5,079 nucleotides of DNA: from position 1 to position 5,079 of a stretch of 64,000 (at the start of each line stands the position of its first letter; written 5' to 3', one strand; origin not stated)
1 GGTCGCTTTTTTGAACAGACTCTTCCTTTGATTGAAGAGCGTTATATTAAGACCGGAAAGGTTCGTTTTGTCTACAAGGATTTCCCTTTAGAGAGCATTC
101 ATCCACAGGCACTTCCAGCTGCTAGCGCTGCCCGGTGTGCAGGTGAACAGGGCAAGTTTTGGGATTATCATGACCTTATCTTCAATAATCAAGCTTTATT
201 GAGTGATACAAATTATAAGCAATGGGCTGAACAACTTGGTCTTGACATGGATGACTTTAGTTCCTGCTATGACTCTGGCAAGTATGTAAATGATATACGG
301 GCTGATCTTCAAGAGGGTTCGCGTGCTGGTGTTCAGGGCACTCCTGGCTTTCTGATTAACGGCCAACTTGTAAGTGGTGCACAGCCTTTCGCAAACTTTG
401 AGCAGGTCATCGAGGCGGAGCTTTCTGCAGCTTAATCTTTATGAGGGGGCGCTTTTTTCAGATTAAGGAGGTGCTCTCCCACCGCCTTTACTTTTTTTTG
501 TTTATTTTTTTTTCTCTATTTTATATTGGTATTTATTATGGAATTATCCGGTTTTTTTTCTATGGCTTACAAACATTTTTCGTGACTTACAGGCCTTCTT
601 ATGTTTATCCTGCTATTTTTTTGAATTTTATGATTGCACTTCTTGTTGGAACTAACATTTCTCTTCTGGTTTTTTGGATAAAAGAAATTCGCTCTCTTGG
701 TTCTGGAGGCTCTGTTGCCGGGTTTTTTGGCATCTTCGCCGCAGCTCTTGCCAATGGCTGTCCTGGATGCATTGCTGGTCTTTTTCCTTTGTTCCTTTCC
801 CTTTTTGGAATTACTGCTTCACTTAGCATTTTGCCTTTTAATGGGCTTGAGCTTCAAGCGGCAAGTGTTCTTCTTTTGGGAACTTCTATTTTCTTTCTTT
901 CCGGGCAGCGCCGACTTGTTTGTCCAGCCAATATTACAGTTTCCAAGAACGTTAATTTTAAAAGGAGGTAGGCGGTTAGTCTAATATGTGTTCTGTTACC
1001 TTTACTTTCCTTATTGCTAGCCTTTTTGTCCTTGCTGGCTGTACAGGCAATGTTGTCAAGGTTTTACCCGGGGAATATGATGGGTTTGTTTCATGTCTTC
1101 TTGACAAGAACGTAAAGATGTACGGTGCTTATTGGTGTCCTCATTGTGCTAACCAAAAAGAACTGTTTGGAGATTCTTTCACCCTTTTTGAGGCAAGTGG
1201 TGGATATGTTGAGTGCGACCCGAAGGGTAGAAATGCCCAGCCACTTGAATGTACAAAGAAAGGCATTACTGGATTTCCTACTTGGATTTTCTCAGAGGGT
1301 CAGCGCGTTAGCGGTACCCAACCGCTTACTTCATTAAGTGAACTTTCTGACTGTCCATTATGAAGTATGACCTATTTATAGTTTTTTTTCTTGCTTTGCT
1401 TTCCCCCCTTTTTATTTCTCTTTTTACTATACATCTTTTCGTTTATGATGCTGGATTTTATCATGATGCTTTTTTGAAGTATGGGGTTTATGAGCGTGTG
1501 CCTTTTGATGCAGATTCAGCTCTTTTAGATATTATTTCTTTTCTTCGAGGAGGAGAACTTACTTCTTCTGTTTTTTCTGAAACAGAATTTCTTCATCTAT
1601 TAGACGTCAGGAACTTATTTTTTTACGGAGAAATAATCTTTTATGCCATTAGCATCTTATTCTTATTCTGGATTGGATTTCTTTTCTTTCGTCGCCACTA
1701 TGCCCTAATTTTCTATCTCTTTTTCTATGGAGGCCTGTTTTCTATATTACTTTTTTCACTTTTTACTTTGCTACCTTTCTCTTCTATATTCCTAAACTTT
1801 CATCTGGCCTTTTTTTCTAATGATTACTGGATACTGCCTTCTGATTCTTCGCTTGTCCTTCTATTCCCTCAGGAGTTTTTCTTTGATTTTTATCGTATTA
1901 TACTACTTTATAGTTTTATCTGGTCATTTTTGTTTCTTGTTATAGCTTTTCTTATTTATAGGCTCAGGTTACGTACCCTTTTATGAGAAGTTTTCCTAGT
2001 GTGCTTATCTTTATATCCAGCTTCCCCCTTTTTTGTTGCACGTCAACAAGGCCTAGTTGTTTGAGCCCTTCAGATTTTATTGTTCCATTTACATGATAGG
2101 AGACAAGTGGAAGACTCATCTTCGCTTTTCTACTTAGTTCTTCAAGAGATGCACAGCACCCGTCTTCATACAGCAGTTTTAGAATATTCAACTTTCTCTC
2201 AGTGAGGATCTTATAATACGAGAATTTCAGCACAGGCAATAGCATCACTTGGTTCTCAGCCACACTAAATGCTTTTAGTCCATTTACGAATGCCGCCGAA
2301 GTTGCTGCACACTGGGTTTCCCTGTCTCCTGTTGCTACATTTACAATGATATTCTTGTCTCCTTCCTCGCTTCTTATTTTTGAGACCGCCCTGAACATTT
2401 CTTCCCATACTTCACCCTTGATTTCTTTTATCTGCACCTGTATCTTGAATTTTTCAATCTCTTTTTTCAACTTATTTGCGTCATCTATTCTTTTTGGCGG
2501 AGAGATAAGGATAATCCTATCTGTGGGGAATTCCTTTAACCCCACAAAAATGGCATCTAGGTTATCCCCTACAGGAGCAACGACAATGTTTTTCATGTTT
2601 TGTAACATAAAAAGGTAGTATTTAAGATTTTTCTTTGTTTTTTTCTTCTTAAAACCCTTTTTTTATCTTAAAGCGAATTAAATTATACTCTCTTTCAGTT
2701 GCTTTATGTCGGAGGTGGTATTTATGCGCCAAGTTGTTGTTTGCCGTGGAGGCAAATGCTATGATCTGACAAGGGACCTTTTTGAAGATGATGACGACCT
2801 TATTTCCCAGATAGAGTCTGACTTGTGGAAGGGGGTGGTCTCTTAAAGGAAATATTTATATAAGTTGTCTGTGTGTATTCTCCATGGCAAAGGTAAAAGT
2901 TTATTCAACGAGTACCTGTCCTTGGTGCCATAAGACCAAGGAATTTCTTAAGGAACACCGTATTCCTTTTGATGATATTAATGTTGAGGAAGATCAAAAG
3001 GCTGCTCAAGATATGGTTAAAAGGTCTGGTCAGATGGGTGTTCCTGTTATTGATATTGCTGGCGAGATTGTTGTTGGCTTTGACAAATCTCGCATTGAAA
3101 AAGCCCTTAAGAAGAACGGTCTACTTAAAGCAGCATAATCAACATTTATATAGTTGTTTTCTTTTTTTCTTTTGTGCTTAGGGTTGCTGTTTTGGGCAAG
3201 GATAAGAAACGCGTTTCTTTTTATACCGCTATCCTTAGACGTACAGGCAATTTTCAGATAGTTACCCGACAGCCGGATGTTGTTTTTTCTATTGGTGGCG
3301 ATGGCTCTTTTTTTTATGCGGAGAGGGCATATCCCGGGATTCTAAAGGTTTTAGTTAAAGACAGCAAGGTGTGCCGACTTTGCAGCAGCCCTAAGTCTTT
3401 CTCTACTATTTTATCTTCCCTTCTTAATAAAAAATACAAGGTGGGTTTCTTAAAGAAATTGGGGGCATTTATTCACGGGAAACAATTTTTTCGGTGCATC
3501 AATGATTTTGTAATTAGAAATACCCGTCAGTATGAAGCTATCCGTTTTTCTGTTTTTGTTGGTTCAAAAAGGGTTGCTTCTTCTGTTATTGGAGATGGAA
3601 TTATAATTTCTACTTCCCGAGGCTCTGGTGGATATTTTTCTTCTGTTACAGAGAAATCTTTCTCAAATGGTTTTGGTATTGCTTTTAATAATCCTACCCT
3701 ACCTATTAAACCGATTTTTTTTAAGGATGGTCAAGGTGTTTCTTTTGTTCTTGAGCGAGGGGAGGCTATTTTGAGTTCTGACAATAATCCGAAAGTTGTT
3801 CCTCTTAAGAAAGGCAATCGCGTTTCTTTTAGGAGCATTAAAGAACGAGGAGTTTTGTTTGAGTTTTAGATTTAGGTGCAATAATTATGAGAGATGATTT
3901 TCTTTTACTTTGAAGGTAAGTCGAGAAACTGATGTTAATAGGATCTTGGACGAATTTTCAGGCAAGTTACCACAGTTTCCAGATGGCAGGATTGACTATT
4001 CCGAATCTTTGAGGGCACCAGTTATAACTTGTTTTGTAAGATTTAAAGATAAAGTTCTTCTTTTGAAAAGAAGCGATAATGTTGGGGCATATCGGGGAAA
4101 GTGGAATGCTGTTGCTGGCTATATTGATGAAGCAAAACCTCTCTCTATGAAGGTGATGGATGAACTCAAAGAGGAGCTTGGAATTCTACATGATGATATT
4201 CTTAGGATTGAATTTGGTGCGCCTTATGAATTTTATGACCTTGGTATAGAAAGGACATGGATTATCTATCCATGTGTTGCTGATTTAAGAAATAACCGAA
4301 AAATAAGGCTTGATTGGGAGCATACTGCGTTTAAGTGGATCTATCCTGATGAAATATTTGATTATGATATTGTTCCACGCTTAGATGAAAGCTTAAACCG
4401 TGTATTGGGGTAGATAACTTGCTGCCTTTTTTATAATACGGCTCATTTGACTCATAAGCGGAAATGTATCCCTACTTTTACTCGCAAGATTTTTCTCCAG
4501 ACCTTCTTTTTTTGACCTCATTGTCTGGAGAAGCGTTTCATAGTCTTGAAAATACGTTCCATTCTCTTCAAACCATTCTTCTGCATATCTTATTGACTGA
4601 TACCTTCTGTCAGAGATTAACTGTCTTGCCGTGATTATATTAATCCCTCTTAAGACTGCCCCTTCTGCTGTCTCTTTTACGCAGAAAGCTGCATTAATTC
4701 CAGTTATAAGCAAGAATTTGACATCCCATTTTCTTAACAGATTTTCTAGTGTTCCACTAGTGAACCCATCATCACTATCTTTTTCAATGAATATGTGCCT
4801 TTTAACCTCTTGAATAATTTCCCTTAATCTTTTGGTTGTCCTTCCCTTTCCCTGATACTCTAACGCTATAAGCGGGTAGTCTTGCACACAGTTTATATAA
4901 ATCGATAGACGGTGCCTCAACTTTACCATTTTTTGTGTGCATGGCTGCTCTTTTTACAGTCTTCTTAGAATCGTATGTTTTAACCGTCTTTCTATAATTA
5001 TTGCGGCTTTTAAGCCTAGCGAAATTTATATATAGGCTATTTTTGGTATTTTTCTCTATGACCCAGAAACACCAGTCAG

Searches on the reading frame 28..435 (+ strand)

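Call 61: search_protein_families(library=pfam, proteins=[window:28-435:+], max_evalue=0.00001)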
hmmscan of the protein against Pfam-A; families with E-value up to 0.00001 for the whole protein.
window:28-435:+ (135 aa): 2 families
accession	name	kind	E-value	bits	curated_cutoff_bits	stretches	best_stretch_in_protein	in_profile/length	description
PF13462.12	Thioredoxin_4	-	7.2e-24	85.3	23.2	1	2-129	38-164/165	Thioredoxin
PF01323.26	DSBA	-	2.5e-17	63.7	25.6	1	27-128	84-190/191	DSBA-like thioredoxin domain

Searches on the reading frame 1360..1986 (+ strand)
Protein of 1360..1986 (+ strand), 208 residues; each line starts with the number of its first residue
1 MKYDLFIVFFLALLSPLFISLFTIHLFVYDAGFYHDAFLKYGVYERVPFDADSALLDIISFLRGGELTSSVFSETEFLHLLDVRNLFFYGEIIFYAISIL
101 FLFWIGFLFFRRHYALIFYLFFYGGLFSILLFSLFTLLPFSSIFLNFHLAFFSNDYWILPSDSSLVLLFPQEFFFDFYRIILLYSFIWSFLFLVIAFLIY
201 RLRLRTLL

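Call 61: search_protein_families(library=pfam, proteins=[window:1360-1986:+], max_evalue=0.00001)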
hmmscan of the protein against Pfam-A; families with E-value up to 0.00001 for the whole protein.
window:1360-1986:+ (208 aa): 1 family
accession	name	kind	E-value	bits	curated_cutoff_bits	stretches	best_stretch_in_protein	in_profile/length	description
PF07314.17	Lit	-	1.4e-15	58.2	24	1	10-174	2-176/176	Lipoprotein intramolecular transacylase Lit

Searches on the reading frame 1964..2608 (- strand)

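Call 61: search_protein_families(library=pfam, proteins=[window:1964-2608:-], max_evalue=0.00001)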
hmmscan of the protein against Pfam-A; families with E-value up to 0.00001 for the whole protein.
window:1964-2608:- (214 aa): 1 family
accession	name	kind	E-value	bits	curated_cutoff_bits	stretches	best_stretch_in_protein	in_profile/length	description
PF19810.5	HFX_2341_N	-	3e-11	44.2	30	1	8-117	2-116/120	HFX_2341-like, N-terminal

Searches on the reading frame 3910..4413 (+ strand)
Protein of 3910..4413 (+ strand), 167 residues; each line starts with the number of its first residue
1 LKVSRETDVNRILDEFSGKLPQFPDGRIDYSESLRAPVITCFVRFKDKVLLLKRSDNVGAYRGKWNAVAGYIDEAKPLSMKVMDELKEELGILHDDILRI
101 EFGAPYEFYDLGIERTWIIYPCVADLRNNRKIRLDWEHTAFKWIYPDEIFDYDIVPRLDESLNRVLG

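Call 61: search_protein_families(library=pfam, proteins=[window:3910-4413:+], max_evalue=0.00001)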
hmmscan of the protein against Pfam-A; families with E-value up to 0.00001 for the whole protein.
window:3910-4413:+ (167 aa): 1 family
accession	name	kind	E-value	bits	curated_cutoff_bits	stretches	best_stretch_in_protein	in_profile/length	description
PF00293.34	NUDIX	-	3.2e-09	37.3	21.1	1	38-159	5-128/134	NUDIX domain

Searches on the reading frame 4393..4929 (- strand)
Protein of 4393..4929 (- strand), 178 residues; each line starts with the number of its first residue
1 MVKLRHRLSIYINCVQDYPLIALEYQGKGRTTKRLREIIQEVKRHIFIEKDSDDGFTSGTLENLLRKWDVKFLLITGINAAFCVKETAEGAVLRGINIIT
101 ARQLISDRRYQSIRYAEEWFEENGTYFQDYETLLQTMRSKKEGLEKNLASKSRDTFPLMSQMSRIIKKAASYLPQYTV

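Call 61: search_protein_families(library=pfam, proteins=[window:4393-4929:-], max_evalue=0.00001)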
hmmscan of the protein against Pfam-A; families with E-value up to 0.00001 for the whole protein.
window:4393-4929:- (178 aa): 1 family
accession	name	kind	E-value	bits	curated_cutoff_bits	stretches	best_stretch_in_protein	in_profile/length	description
PF00857.26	Isochorismatase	-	1.4e-08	35.4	27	1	24-108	64-151/175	Isochorismatase domain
